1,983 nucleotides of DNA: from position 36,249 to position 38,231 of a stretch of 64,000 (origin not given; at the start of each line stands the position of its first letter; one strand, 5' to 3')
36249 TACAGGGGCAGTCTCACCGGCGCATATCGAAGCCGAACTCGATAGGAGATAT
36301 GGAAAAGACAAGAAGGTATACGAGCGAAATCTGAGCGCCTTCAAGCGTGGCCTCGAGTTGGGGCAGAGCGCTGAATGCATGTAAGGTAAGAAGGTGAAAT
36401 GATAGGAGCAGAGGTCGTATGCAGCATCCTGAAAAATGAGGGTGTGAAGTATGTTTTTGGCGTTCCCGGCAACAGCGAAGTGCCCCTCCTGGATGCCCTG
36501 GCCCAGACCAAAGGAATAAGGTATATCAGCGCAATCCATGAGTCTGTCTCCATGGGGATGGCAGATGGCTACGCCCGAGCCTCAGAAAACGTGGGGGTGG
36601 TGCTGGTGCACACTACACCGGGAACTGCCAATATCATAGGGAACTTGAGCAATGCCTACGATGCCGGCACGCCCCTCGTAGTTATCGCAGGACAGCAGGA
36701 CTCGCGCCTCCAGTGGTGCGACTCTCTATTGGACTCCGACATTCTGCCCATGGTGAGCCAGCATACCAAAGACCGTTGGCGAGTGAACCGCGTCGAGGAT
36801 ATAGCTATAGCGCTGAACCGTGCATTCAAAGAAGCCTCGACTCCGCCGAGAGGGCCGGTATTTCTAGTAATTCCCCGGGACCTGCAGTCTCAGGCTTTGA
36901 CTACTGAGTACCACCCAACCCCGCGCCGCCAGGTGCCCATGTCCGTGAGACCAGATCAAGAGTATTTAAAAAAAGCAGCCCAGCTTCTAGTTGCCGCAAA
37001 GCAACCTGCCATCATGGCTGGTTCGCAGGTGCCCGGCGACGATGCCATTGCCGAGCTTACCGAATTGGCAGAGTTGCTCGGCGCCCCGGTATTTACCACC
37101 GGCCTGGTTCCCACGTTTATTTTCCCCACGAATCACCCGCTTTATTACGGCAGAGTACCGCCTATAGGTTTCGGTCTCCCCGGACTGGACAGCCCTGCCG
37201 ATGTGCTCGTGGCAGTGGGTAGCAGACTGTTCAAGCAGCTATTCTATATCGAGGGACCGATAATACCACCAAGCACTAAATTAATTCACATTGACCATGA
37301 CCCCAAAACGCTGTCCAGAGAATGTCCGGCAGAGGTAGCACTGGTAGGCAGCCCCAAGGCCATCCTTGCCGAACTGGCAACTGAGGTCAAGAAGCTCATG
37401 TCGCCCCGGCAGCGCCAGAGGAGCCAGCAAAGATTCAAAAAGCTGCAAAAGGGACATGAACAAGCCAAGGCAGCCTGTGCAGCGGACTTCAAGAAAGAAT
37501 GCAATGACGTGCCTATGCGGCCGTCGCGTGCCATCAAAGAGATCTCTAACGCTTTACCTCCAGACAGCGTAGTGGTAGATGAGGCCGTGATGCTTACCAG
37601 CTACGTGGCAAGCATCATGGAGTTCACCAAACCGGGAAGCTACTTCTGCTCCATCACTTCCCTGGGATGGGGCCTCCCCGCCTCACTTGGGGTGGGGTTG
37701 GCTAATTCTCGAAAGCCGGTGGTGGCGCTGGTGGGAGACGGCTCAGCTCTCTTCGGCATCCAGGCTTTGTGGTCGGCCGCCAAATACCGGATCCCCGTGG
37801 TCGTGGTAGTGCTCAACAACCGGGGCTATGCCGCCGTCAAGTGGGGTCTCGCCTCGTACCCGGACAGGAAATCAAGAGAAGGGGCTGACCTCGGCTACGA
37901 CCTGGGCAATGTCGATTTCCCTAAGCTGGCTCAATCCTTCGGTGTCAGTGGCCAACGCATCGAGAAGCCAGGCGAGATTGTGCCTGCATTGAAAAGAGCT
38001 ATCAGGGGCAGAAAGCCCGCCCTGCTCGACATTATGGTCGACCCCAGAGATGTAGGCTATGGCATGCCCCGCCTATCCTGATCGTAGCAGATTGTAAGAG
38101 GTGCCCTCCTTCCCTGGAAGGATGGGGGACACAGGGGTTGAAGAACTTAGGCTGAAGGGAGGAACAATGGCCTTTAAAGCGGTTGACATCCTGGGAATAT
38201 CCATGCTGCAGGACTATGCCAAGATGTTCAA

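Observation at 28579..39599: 2-Hydroxyacyl-CoA-dehydratase-type gene cluster with OFOR, TPP enzyme, D-2-hydroxyacid dehydrogenase and ferredoxin, but no activator ATPase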

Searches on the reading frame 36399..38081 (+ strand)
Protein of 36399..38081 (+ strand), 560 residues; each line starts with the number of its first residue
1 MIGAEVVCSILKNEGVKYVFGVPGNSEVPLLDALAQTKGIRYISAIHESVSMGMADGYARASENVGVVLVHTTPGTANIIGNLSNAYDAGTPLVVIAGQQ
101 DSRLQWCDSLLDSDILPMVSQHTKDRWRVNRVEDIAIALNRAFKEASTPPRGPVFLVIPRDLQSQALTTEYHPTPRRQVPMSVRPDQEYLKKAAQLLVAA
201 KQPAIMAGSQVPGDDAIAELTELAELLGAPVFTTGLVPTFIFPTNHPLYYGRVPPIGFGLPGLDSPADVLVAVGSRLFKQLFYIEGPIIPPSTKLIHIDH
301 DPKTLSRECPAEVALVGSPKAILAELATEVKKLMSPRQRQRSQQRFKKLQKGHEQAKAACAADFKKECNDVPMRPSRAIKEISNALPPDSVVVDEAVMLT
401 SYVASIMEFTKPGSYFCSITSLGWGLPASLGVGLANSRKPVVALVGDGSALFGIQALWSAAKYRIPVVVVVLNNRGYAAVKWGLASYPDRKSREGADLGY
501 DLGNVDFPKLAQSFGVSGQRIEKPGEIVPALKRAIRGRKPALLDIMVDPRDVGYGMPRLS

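Call 3: search_protein_families(library=pfam, proteins=[window:36399-38081:+])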
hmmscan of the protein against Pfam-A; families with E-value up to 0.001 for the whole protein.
window:36399-38081:+ (560 aa): 3 families
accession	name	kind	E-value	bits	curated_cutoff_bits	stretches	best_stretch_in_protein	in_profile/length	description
PF02776.23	TPP_enzyme_N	-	3.1e-38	130.6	26.8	1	3-105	3-105/119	Thiamine pyrophosphate enzyme, N-terminal TPP binding domain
PF02775.26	TPP_enzyme_C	-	2.1e-33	115.7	21.9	1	400-545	6-151/151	Thiamine pyrophosphate enzyme, C-terminal TPP binding domain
PF00205.28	TPP_enzyme_M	-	1.8e-25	89.7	30.4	1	190-326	1-137/137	Thiamine pyrophosphate enzyme, central domain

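Call 4: search_protein_families(library=ncbifam, proteins=[window:36399-38081:+])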
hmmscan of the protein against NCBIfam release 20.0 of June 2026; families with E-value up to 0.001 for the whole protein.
window:36399-38081:+ (560 aa): 55 families (the best 25 are shown)
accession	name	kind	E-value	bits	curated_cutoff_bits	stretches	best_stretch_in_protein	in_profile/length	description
NF005485.1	PRK07092.1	equivalog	3.9e-110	369.1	493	1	5-548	5-519/523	benzoylformate decarboxylase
TIGR00118.1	acolac_lg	equivalog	2.7e-94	316.6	538.35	1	1-555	1-542/557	biosynthetic-type acetolactate synthase large subunit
NF004919.0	PRK06276.1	equivalog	1.2e-93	314.4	866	1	1-552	1-543/582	acetolactate synthase large subunit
NF006203.0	PRK08327.1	equivalog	5.8e-85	285.9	456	1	4-548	12-569/571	thiamine pyrophosphate-requiring protein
NF006122.0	PRK08266.1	subfamily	1.5e-81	274.5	571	1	1-548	4-525/543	hypothetical protein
NF004710.0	PRK06048.1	equivalog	8e-81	272.2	976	1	1-552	8-542/561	acetolactate synthase large subunit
NF006052.0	PRK08199.1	subfamily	5.2e-80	269.3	539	1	3-552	10-542/559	thiamine pyrophosphate protein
NF005058.0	PRK06466.1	equivalog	5.5e-77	259.5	951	1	2-556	5-556/574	acetolactate synthase 3 large subunit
NF005713.0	PRK07525.1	subfamily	8.8e-77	258.8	620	1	1-548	6-563/592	sulfoacetaldehyde acetyltransferase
NF005039.0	PRK06456.1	equivalog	9.3e-75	252.2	868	1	2-551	3-548/572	acetolactate synthase large subunit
NF005712.0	PRK07524.1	subfamily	2.3e-74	250.8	500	1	4-546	6-528/536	5-guanidino-2-oxopentanoate decarboxylase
NF006581.0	PRK09107.1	equivalog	4.7e-74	249.7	974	1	1-554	11-560/595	acetolactate synthase 3 large subunit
NF005364.0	PRK06882.1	equivalog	1e-73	248.7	1083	1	2-556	5-554/574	acetolactate synthase 3 large subunit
NF006187.0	PRK08322.1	equivalog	1.2e-73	248.4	509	1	3-548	4-529/548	acetolactate synthase large subunit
NF005860.0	PRK07789.1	equivalog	2e-73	247.7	881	1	1-548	34-579/615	acetolactate synthase large subunit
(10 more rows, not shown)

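Call 24: search_solved_structures(query=window:36399-38081:+, max_evalue=1e-20)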
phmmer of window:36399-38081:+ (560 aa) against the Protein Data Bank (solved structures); distinct sequences matched with E-value up to 1e-20: 122 (the best 60 are shown).
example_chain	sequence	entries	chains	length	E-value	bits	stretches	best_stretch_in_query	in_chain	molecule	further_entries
4k9l_A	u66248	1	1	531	1.7e-74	254.6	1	9-546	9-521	Benzoylformate decarboxylase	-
4juf_A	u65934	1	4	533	2.4e-74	254.2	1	9-546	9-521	Benzoylformate decarboxylase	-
4k9k_A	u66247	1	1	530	2.4e-74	254.2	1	9-546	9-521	Benzoylformate decarboxylase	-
9v67_A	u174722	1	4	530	3.8e-74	253.5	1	9-546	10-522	Benzoylformate decarboxylase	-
3fzn_A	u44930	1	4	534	3.9e-74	253.5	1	9-546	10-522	Benzoylformate decarboxylase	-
1yno_A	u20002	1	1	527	4.1e-74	253.4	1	9-546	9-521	Benzoylformate decarboxylase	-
1bfd_A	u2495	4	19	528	4.1e-74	253.4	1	9-546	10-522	BENZOYLFORMATE DECARBOXYLASE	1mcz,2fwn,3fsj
3f6b_X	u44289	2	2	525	4.4e-74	253.3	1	9-546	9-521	Benzoylformate decarboxylase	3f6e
5dei_A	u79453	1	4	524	4.5e-74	253.3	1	9-545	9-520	Benzoylformate decarboxylase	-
4k9m_A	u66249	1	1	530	4.5e-74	253.2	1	9-546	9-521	Benzoylformate decarboxylase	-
4mpj_A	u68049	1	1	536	5.2e-74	253.1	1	9-546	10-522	Benzoylformate decarboxylase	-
4jud_X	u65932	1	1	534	5.3e-74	253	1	9-546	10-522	Benzoylformate decarboxylase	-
2v3w_A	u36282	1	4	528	6.2e-74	252.8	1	9-546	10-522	BENZOYLFORMATE DECARBOXYLASE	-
4gpe_A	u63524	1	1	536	6.8e-74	252.7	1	9-546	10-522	Benzoylformate decarboxylase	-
4mq5_A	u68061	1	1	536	6.9e-74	252.6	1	9-546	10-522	Benzoylformate decarboxylase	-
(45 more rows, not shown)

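Call 45: search_solved_structures(query=window:36399-38081:+, max_evalue=1e-72, show_alignments=1)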
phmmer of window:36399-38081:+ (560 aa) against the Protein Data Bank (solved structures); distinct sequences matched with E-value up to 1e-72: 37.
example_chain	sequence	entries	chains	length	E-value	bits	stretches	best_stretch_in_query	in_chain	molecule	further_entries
4k9l_A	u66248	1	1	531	1.7e-74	254.6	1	9-546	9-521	Benzoylformate decarboxylase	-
4juf_A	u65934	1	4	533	2.4e-74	254.2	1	9-546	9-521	Benzoylformate decarboxylase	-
4k9k_A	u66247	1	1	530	2.4e-74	254.2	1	9-546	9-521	Benzoylformate decarboxylase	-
9v67_A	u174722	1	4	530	3.8e-74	253.5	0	9-546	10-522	Benzoylformate decarboxylase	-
3fzn_A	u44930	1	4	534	3.9e-74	253.5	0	9-546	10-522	Benzoylformate decarboxylase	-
1yno_A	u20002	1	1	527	4.1e-74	253.4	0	9-546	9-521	Benzoylformate decarboxylase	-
1bfd_A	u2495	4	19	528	4.1e-74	253.4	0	9-546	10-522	BENZOYLFORMATE DECARBOXYLASE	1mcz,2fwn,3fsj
3f6b_X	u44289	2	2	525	4.4e-74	253.3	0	9-546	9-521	Benzoylformate decarboxylase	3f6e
5dei_A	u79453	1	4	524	4.5e-74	253.3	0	9-545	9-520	Benzoylformate decarboxylase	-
4k9m_A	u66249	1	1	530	4.5e-74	253.2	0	9-546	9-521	Benzoylformate decarboxylase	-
4mpj_A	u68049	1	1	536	5.2e-74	253.1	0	9-546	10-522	Benzoylformate decarboxylase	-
4jud_X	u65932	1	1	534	5.3e-74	253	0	9-546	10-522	Benzoylformate decarboxylase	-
2v3w_A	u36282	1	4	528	6.2e-74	252.8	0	9-546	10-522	BENZOYLFORMATE DECARBOXYLASE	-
4gpe_A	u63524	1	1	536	6.8e-74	252.7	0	9-546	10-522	Benzoylformate decarboxylase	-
4mq5_A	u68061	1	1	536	6.9e-74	252.6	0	9-546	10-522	Benzoylformate decarboxylase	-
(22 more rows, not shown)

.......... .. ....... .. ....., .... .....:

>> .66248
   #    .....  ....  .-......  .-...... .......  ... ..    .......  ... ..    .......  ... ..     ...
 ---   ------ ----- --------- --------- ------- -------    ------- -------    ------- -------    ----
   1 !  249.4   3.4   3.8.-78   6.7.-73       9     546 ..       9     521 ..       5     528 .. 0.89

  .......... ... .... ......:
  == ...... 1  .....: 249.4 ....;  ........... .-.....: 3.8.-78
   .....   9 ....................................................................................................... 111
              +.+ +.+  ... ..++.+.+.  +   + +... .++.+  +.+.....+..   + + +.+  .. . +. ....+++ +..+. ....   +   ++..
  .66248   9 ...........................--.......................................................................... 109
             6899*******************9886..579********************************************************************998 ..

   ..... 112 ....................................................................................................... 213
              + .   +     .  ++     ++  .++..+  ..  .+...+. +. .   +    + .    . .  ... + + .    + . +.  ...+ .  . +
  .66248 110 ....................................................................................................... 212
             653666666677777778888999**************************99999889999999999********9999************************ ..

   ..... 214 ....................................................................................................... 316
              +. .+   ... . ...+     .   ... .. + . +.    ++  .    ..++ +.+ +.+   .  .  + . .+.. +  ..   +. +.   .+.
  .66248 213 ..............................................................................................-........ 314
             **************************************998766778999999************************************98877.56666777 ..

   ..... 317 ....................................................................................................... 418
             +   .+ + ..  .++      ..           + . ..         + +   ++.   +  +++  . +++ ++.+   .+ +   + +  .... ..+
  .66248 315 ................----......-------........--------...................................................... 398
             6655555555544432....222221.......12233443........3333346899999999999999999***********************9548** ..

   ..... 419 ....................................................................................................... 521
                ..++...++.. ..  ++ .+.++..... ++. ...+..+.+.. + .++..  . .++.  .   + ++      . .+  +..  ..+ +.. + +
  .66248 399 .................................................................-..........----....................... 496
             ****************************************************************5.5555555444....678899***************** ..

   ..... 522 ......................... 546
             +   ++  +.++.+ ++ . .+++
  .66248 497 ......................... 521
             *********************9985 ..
